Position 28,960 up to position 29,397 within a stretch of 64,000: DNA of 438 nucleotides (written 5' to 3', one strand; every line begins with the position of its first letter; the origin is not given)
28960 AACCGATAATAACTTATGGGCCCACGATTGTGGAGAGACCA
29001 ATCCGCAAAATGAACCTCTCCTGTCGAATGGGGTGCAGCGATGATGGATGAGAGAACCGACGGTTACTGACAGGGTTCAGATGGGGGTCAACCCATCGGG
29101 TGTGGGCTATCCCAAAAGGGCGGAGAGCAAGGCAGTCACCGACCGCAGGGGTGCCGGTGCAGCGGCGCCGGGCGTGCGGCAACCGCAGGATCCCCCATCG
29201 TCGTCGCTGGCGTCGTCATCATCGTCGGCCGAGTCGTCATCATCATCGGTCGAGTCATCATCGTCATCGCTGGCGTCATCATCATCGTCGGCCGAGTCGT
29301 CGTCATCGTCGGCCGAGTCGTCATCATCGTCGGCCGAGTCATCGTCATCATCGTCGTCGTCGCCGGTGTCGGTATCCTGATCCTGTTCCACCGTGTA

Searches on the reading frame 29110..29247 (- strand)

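Call 61: search_protein_families(library=ncbifam, proteins=[window:29110-29247:-], max_evalue=10)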
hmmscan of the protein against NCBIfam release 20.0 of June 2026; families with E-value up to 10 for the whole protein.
seq(46 aa): 1 family
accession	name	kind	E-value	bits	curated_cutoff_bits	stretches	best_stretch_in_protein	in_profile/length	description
TIGR03901.2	MYXO-CTERM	domain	0.0062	16.9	20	1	17-45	1-28/34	MYXO-CTERM sorting domain-containing protein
